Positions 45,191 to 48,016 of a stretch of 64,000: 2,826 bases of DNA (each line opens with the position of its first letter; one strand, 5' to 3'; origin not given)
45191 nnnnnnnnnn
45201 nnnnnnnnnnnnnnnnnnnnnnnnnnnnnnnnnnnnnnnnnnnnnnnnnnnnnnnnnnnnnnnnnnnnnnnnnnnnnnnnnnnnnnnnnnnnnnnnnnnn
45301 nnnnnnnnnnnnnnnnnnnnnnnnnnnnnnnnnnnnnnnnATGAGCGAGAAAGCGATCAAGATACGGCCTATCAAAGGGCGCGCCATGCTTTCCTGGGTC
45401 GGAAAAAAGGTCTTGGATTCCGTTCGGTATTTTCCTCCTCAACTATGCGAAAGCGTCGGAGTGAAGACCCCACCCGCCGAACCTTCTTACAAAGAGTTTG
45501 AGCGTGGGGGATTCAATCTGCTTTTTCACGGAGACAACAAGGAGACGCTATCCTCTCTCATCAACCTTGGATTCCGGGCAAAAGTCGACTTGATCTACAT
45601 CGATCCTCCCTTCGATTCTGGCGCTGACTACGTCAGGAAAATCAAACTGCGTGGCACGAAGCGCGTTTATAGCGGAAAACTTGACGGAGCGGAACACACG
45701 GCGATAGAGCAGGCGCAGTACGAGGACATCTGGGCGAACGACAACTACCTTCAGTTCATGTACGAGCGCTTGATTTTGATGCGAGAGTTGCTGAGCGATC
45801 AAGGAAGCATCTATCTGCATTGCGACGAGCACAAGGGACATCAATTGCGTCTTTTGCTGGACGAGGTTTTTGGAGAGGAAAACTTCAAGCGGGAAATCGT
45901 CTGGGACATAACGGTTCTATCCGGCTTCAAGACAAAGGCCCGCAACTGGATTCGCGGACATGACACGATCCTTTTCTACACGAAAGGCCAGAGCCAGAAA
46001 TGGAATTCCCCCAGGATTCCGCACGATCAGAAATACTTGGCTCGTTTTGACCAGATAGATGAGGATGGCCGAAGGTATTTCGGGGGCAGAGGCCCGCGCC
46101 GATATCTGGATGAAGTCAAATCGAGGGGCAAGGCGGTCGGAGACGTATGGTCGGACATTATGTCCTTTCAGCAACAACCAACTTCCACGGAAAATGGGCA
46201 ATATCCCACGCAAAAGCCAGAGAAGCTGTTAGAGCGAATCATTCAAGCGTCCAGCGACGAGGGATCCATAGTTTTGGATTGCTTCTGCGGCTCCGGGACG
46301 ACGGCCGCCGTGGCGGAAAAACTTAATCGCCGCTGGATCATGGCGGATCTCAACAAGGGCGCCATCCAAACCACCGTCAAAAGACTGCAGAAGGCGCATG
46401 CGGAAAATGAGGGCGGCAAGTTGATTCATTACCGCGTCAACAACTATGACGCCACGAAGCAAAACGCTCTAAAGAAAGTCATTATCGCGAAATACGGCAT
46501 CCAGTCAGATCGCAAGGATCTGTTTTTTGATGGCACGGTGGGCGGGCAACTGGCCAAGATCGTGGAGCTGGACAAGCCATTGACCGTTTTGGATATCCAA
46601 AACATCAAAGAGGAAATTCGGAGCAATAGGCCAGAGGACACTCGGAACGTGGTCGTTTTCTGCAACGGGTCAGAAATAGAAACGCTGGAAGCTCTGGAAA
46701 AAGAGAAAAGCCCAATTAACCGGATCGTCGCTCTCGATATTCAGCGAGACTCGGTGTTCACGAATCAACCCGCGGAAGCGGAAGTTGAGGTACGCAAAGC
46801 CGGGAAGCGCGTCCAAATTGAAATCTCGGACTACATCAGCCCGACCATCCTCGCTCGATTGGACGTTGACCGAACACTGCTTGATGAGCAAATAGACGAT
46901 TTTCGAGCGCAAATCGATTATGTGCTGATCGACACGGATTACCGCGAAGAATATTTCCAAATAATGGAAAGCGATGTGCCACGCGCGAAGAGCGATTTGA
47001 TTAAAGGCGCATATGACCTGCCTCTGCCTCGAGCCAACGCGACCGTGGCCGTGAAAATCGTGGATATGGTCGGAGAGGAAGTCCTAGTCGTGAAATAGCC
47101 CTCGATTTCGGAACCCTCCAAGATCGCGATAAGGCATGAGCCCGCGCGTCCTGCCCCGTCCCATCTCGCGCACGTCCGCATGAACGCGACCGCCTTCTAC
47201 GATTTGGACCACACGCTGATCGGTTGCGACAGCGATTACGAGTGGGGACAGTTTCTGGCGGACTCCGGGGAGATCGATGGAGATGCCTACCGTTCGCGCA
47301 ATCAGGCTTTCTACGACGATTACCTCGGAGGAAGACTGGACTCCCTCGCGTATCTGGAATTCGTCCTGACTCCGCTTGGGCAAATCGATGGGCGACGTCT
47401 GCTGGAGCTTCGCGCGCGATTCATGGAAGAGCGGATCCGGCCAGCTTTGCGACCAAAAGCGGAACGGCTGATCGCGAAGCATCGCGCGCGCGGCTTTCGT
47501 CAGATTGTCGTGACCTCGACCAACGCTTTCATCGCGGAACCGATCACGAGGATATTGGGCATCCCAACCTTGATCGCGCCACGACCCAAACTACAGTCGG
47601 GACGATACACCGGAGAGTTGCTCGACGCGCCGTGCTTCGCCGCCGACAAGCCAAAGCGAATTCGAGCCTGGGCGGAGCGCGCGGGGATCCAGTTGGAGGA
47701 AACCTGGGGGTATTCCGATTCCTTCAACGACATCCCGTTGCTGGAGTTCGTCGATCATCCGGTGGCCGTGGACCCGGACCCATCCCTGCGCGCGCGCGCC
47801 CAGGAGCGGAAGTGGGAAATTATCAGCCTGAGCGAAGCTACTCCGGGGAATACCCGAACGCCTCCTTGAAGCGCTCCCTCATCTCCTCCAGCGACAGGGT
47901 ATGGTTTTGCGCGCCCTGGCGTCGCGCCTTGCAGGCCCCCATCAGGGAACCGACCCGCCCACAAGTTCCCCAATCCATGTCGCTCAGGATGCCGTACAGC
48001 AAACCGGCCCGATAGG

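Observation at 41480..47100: Lower-GC four-gene restriction-modification-like operon with atypical composition and order: Dam-like MTase, 85-aa bridge ORF, Type III Res-like helicase-nuclease, Type III Mod-like MTase, all joined by overlapping stop/start codons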

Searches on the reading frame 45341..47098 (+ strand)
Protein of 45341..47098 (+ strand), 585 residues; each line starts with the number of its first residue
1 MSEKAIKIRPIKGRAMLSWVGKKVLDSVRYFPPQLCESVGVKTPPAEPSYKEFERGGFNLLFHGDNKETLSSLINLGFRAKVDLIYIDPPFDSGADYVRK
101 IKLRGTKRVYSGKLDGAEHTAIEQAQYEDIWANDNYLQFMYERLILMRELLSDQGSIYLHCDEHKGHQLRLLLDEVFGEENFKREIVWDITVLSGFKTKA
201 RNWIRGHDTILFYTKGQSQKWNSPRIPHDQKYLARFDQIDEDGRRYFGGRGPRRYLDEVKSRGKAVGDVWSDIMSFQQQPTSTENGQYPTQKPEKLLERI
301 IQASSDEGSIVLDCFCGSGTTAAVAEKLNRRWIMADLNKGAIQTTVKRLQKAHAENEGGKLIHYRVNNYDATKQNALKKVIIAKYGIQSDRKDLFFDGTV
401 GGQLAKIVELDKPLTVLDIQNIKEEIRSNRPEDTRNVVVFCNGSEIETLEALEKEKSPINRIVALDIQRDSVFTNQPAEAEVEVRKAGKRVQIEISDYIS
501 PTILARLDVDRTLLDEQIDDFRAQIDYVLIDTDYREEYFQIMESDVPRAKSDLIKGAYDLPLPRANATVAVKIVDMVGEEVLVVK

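Call 3: search_protein_families(library=pfam, proteins=[window:45341-47098:+], max_evalue=0.01)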
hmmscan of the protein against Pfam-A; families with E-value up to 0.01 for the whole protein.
window:45341-47098:+ (585 aa): 4 families
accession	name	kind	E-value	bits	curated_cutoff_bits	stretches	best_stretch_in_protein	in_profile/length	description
PF01555.25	N6_N4_Mtase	-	1.6e-50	172.6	26.7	1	82-346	1-220/221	DNA methylase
PF03602.21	Cons_hypoth95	-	1.7e-06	28.3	24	0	307-374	41-109/182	Conserved hypothetical protein 95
PF05175.20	MTS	-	0.0026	17.9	23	0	304-380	30-102/170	Methyltransferase small domain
PF13649.12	Methyltransf_25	-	0.0091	17.1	27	0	311-358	1-47/97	Methyltransferase domain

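Call 4: search_protein_families(library=padloc, proteins=[window:45341-47098:+], max_evalue=0.01)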
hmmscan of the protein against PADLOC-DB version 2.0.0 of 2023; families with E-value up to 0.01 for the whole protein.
window:45341-47098:+ (585 aa): 69 families (the best 25 are shown)
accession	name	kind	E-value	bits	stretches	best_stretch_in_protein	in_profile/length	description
PDLC03354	MTase_II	-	9.9e-65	217.2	2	60-246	62-238/425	Type II methyltransferase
PDLC03633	MTase_III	-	1.6e-58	196.8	1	59-357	78-361/616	Type III methyltransferase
PDLC03636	MTase_III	-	8.5e-52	174.7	3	263-358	312-414/575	Type III methyltransferase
PDLC03339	MTase_II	-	1.6e-49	166.7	1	64-397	9-315/399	Type II methyltransferase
PDLC03300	MTase_II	-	3e-49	165.7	1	55-355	8-283/302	Type II methyltransferase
PDLC03644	MTase_III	-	2.1e-47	160.1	2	16-245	3-216/542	Type III methyltransferase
PDLC03634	MTase_III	-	8.2e-43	145.2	2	58-242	94-276/621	Type III methyltransferase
PDLC03635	MTase_III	-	2.2e-42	143.6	2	59-247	219-381/708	Type III methyltransferase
PDLC03371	MTase_II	-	6.9e-39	131.9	1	61-355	13-258/260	Type II methyltransferase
PDLC03638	MTase_III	-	5.9e-36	122.1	2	222-356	553-684/816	Type III methyltransferase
PDLC03299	MTase_II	-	1.8e-35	120.9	1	128-367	53-277/296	Type II methyltransferase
PDLC03641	MTase_III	-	4.7e-35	119.3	2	51-222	97-268/657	Type III methyltransferase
PDLC03640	MTase_III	-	2.4e-27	93.6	2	59-235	44-221/654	Type III methyltransferase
PDLC03632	MTase_III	-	1.7e-26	90.6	2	59-215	163-317/983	Type III methyltransferase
PDLC03642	MTase_III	-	7.1e-25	85.7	1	56-247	80-247/528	Type III methyltransferase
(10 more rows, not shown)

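Call 5: search_protein_families(library=ncbifam, proteins=[window:45341-47098:+], max_evalue=0.01)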
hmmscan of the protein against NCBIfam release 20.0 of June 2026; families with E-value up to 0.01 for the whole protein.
window:45341-47098:+ (585 aa): 6 families
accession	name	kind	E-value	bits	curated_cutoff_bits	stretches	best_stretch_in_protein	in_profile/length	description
NF008572.0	PRK11524.1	equivalog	1.8e-25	89.7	292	1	126-363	51-269/294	adenine-specific DNA-methyltransferase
NF050803.1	DnaMtaseCcrMCaul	equivalog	1e-20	74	830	1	285-355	183-253/350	adenine-specific DNA-methyltransferase CcrM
NF010253.0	PRK13699.1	subfamily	1.5e-08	34.6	244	1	271-353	131-209/226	DNA methyltransferase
NF053511.1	tRNA_U34_MnmM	equivalog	0.00081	19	135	1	295-365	5-77/183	tRNA 5-(aminomethyl)-2-thiouridylate-methyltransferase MnmM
TIGR00095.1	TIGR00095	equivalog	0.0048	16.6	117.5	0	81-95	124-138/194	16S rRNA (guanine(966)-N(2))-methyltransferase RsmD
NF043040.1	corrin_prot_MT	hypoth_equivalog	0.0077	15.7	180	0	294-376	28-110/216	corrinoid protein-associated methyltransferase CpaM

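Call 26: search_solved_structures(query=window:45341-47095:+, max_evalue=0.001)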
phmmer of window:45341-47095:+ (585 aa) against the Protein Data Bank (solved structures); distinct sequences matched with E-value up to 0.001: 14.
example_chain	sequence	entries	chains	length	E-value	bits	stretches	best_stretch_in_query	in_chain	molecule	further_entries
4zcf_A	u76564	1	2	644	1.8e-24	89.4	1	12-220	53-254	Restriction endonuclease EcoP15I, modification subunit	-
1g60_A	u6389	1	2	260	2.5e-19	72.3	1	123-340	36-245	Adenine-specific Methyltransferase MboIIA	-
6k0w_B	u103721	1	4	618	1.2e-16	63.5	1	17-191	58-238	Adenine specific DNA methyltransferase (Mod)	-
9c3u_A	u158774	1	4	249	3.2e-13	52.2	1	131-340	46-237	Methyltransferase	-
8urk_A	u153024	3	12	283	4.4e-13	51.7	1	131-341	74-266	Methyltransferase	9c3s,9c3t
7dsu_A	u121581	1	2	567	1.1e-12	50.4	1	57-184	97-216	Mbo45V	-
6pbd_A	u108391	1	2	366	3.7e-11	45.4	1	287-338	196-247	Modification methylase CcrMI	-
1nw8_A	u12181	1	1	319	8e-08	34.4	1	254-336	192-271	MODIFICATION METHYLASE RSRI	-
1eg2_A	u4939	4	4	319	8.1e-08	34.4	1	254-336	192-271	MODIFICATION METHYLASE RSRI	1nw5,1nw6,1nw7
5hek_A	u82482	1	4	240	1.3e-07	33.7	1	283-350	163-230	Adenine specific DNA methyltransferase (DpnA)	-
5hfj_A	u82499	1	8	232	1.7e-07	33.3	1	283-349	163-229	Adenine specific DNA methyltransferase (DpnA)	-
8s9m_A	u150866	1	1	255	0.0001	24.1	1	285-339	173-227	DNA cytosine-N4 methyltransferase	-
8s9n_A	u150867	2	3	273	0.00013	23.8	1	285-339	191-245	DNA cytosine-N4 methyltransferase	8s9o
1boo_A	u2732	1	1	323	0.00046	22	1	288-366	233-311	PROTEIN (N-4 CYTOSINE-SPECIFIC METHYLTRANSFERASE PVU II)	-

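Call 29: list_cluster_members(proteins=[P0001, P0121, window:45341-47095:+])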
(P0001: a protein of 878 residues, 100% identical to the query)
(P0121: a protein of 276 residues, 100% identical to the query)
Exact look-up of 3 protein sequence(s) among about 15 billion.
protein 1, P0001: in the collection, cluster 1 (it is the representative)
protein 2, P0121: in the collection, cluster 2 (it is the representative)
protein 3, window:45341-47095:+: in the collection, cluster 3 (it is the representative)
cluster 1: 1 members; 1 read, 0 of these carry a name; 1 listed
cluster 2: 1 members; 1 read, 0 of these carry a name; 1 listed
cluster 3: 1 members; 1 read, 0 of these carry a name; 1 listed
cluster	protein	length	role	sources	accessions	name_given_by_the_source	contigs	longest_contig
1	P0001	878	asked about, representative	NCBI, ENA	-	-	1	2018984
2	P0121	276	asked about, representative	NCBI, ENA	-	-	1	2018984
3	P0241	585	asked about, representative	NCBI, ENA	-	-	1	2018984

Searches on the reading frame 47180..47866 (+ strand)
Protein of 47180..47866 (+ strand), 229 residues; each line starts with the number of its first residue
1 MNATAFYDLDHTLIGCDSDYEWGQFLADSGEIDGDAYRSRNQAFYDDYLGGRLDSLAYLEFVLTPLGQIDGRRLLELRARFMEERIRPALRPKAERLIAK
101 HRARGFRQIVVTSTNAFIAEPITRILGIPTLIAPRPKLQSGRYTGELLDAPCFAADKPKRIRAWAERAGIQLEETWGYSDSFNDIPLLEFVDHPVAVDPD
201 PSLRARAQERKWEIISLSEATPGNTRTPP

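Call 84: search_protein_families(library=pfam, proteins=[window:47180-47866:+], max_evalue=0.001)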
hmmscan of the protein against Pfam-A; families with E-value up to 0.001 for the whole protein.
window:47180-47866:+ (229 aa): 2 families
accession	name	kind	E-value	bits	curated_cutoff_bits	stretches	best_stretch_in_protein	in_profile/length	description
PF12710.13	HAD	-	1.5e-35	123.8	27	1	5-189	1-189/189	haloacid dehalogenase-like hydrolase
PF00702.32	Hydrolase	-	4.1e-09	37.5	26.4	1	7-188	6-187/191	haloacid dehalogenase-like hydrolase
